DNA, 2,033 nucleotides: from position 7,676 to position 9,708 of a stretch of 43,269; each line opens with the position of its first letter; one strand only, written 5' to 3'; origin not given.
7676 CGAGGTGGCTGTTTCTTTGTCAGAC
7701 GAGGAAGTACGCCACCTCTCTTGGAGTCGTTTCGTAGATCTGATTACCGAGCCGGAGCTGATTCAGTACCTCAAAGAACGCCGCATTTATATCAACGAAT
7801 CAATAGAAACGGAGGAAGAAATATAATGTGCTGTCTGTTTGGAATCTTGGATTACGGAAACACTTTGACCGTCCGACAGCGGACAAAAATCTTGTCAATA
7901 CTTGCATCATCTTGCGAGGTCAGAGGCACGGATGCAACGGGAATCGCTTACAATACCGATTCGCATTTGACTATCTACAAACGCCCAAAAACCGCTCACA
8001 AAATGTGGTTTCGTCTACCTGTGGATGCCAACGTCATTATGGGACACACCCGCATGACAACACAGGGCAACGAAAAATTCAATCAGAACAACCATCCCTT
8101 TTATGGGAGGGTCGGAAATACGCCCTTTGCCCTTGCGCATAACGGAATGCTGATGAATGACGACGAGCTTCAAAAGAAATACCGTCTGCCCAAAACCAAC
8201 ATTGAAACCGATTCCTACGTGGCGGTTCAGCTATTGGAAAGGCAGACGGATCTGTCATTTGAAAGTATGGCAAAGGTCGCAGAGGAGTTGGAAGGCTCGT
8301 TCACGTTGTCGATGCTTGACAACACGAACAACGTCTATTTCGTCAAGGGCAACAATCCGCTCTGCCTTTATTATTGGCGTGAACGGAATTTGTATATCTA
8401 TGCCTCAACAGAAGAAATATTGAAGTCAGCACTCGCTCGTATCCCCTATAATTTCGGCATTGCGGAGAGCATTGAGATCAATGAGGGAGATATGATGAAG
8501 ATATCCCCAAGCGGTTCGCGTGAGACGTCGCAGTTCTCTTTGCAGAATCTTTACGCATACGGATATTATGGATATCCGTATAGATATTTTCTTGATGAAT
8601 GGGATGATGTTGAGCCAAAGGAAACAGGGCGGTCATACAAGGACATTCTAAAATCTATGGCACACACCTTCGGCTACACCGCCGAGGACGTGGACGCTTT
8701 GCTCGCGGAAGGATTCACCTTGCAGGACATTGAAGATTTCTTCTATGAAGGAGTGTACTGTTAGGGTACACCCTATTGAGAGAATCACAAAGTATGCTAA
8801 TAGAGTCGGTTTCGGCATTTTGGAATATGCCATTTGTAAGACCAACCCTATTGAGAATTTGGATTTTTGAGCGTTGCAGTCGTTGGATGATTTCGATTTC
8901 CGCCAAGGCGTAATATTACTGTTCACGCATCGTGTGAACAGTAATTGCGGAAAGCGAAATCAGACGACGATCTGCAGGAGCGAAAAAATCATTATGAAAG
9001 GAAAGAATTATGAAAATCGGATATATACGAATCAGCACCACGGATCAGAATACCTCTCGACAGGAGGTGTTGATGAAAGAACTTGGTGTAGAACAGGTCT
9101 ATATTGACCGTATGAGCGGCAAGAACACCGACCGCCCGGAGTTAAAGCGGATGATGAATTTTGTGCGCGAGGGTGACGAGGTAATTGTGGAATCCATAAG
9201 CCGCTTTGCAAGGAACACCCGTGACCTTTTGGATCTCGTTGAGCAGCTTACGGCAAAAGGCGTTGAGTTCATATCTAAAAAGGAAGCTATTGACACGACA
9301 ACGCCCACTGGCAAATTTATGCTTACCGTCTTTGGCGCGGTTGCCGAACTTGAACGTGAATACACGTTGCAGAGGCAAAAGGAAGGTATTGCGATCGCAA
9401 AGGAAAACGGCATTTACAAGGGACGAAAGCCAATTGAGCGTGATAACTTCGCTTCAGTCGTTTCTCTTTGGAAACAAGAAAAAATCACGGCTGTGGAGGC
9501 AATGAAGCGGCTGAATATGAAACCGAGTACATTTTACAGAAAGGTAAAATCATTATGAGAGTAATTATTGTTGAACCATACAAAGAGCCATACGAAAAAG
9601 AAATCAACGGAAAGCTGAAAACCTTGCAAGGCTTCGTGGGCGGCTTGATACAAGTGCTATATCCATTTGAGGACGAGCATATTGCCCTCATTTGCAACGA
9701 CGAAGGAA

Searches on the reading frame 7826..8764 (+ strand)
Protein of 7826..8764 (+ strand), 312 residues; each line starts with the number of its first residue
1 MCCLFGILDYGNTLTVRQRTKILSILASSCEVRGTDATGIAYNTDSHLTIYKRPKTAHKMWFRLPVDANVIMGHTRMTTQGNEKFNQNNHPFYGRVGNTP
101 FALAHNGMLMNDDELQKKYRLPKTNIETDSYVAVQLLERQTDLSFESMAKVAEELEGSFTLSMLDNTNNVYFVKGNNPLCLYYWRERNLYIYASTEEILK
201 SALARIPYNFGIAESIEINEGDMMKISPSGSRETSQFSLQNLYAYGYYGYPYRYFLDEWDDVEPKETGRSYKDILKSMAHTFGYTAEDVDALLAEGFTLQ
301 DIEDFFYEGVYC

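Call 37: search_protein_families(library=pfam, proteins=[window:7826-8764:+], max_evalue=0.001)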
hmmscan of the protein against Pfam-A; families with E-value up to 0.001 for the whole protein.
window:7826-8764:+ (312 aa): 3 families
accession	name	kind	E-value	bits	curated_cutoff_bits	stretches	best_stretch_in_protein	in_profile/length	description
PF13522.11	GATase_6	-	1.6e-14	54.5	27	1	64-194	6-129/130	Glutamine amidotransferase domain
PF13537.11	GATase_7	-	3.1e-08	34.1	25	1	84-199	8-121/123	Glutamine amidotransferase domain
PF13230.11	GATase_4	-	9.6e-06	25.2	23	1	39-145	37-145/272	Glutamine amidotransferases class-II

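Call 61: search_protein_families(library=padloc, proteins=[window:7826-8764:+], max_evalue=0.001)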
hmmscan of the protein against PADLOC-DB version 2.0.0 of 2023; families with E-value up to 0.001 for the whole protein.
window:7826-8764:+ (312 aa): 0 families

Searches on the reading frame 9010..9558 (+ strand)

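Call 37: search_protein_families(library=pfam, proteins=[window:9010-9558:+], max_evalue=0.001)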
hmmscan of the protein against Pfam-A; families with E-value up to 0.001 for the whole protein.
window:9010-9558:+ (182 aa): 1 family
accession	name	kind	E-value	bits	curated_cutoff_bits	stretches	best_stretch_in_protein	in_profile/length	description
PF00239.26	Resolvase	-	1.6e-43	148.7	23.3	1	3-134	2-143/145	Resolvase, N terminal domain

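Call 61: search_protein_families(library=padloc, proteins=[window:9010-9558:+], max_evalue=0.001)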
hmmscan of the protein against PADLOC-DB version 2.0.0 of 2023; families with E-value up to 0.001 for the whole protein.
window:9010-9558:+ (182 aa): 0 families
